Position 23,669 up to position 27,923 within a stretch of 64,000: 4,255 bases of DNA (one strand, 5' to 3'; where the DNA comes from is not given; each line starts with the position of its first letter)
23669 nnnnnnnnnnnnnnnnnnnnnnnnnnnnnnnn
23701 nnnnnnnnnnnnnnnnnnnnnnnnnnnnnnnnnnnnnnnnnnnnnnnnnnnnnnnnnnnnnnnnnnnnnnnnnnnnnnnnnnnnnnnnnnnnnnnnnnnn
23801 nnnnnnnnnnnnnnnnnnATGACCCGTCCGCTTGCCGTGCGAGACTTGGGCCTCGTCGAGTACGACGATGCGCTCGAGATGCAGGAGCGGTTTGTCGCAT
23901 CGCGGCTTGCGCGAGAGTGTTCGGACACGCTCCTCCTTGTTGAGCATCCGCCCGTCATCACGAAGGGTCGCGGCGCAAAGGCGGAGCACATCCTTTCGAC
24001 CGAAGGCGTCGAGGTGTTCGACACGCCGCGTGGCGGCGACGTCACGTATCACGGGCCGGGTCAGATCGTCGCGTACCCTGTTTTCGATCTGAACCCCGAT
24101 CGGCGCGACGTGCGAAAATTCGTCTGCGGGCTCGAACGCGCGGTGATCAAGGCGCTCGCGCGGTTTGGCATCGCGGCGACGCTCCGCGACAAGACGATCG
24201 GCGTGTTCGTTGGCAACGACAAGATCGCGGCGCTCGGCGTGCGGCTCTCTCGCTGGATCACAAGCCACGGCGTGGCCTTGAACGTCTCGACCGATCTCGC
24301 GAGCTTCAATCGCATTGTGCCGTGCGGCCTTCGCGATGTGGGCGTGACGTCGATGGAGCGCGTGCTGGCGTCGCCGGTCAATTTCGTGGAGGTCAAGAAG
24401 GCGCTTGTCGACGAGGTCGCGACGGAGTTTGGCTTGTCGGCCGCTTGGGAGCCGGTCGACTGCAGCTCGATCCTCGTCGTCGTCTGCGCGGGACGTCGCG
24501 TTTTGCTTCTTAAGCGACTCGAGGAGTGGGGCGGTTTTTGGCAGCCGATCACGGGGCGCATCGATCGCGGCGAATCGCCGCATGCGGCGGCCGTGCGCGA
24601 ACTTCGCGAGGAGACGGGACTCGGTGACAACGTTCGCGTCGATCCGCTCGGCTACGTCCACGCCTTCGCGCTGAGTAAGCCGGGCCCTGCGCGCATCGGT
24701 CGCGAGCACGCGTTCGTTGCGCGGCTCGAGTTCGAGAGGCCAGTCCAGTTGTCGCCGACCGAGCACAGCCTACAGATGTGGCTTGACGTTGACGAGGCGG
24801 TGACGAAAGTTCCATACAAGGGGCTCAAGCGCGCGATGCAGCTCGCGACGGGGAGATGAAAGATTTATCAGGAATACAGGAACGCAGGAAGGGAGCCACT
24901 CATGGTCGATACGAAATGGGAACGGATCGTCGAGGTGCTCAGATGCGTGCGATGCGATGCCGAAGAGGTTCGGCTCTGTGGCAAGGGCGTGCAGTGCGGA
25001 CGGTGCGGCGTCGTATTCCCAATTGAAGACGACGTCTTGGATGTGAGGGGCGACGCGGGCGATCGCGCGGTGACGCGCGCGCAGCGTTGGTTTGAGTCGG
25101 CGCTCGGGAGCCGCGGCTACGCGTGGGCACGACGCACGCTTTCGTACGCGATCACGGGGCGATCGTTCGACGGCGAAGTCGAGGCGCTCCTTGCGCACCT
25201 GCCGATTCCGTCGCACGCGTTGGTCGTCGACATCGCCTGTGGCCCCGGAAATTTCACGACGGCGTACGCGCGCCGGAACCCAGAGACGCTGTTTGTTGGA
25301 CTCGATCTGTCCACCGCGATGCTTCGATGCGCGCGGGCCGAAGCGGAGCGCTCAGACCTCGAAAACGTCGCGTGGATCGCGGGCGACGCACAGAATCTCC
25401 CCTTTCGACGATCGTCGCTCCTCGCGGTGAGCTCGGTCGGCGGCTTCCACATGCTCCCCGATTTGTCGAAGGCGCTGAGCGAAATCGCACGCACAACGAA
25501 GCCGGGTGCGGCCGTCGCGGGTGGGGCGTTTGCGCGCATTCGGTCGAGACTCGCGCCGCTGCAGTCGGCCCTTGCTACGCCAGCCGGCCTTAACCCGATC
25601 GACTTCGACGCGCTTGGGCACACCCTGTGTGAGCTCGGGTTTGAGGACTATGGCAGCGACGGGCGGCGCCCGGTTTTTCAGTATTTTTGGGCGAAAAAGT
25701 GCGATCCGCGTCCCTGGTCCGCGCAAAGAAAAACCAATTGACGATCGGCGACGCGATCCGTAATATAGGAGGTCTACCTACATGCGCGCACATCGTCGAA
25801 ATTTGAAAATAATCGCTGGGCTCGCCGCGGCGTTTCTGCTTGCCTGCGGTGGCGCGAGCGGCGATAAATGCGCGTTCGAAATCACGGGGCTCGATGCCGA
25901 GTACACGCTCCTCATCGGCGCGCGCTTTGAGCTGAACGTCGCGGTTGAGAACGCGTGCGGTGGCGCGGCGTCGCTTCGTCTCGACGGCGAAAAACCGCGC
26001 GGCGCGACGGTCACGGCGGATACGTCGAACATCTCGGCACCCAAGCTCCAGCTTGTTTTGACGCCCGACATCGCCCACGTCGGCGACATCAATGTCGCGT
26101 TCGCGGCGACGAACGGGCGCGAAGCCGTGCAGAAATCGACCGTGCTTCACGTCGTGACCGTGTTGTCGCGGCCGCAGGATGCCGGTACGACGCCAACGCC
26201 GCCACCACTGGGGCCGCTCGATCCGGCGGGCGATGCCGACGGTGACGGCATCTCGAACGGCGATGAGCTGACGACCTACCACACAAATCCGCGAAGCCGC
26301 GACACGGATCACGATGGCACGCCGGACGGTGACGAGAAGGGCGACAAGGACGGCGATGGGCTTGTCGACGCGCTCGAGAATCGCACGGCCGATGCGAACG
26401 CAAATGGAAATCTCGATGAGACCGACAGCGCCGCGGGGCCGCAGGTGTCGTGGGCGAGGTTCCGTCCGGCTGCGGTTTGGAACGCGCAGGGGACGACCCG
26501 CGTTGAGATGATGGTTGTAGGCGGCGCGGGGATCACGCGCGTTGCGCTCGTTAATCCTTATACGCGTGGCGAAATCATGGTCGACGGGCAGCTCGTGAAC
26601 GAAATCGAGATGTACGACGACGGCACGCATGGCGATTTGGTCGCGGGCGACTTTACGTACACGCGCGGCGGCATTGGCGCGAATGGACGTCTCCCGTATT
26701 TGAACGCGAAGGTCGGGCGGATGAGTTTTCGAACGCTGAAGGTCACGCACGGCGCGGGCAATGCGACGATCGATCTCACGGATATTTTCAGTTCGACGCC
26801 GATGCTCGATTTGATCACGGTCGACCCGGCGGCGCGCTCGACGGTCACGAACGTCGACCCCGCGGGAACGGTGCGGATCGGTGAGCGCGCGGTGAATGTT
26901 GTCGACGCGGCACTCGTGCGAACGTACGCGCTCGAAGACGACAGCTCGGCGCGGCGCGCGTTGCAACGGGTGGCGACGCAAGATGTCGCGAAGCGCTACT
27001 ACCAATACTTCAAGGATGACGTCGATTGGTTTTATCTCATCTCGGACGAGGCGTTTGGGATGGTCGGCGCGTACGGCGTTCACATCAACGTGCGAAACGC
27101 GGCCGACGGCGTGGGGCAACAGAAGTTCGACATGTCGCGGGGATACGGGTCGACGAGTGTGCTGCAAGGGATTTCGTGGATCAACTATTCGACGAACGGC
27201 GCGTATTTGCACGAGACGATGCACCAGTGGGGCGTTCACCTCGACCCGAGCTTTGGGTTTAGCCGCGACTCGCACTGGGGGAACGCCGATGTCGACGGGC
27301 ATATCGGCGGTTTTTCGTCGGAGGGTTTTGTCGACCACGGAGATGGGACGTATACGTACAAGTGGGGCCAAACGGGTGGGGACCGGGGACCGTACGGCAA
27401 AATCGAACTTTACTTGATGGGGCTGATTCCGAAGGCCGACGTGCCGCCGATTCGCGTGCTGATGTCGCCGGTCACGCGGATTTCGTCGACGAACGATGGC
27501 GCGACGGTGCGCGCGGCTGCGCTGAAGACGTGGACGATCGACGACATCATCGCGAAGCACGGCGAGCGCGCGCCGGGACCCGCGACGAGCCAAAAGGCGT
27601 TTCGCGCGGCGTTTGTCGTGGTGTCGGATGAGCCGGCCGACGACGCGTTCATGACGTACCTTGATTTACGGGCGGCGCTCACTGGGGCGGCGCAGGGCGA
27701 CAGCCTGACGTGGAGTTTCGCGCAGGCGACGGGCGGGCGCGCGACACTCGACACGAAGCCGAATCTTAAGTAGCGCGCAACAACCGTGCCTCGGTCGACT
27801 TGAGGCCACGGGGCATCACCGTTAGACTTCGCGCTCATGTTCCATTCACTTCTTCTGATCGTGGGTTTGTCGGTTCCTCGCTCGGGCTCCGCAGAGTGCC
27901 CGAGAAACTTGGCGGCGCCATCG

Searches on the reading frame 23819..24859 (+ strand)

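Call 10: search_protein_families(library=pfam, proteins=[window:23819-24859:+], max_evalue=0.001)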
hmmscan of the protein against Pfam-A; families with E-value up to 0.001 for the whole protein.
window:23819-24859:+ (346 aa): 4 families
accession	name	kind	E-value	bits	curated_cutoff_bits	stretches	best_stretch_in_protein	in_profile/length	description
PF21948.1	LplA-B_cat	-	3.1e-42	145.3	27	1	15-200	2-199/200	Lipoyl protein ligase A/B catalytic domain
PF00293.34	NUDIX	-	1.7e-16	60.9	21.1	1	217-329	5-119/134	NUDIX domain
PF14815.12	NUDIX_4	-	5.5e-05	23.4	35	1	219-283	3-65/113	NUDIX domain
PF03099.24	BPL_LplA_LipB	-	0.00046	20.5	21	1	59-159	21-133/133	Biotin/lipoate A/B protein ligase family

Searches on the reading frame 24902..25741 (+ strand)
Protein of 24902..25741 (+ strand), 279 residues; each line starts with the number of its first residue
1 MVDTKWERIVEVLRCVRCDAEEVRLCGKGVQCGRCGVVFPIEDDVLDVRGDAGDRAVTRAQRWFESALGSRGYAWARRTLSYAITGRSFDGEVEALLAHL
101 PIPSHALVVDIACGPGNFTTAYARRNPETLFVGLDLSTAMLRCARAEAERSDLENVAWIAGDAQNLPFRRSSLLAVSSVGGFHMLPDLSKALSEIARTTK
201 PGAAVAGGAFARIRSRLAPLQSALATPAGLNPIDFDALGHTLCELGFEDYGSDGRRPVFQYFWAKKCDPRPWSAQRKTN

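Call 10: search_protein_families(library=pfam, proteins=[window:24902-25741:+], max_evalue=0.001)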
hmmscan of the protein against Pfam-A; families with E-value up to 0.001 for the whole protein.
window:24902-25741:+ (279 aa): 9 families
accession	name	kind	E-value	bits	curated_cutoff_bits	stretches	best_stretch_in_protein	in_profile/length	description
PF13649.12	Methyltransf_25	-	3.1e-20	73.1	27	1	108-202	1-96/97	Methyltransferase domain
PF08241.18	Methyltransf_11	-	2.7e-18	66.8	21.2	1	109-204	1-92/95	Methyltransferase domain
PF13847.12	Methyltransf_31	-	1.5e-13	51.1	27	1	106-205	5-107/145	Methyltransferase domain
PF01209.24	Ubie_methyltran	-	9.9e-13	48.4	20.1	1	107-213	50-157/233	ubiE/COQ5 methyltransferase family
PF08242.18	Methyltransf_12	-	2.5e-10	41.4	30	1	109-203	1-96/98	Methyltransferase domain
PF02390.23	Methyltransf_4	-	2.1e-09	37.5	24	1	106-165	3-62/173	Putative methyltransferase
PF24675.1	NpmA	-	1.2e-06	28.5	60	1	104-167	23-90/214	16S rRNA (adenine(1408)-N(1))-methyltransferase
PF05175.20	MTS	-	1.3e-06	28.6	23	1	88-163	15-90/170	Methyltransferase small domain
PF13489.12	Methyltransf_23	-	7.4e-05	23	27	1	97-205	13-114/164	Methyltransferase domain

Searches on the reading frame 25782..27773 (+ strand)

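Call 10: search_protein_families(library=pfam, proteins=[window:25782-27773:+], max_evalue=0.001)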
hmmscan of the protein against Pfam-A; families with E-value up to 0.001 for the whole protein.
window:25782-27773:+ (663 aa): 1 family
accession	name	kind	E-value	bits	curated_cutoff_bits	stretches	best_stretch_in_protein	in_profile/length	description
PF18884.5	TSP3_bac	-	0.00022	21.5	25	1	151-170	1-19/22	Bacterial TSP3 repeat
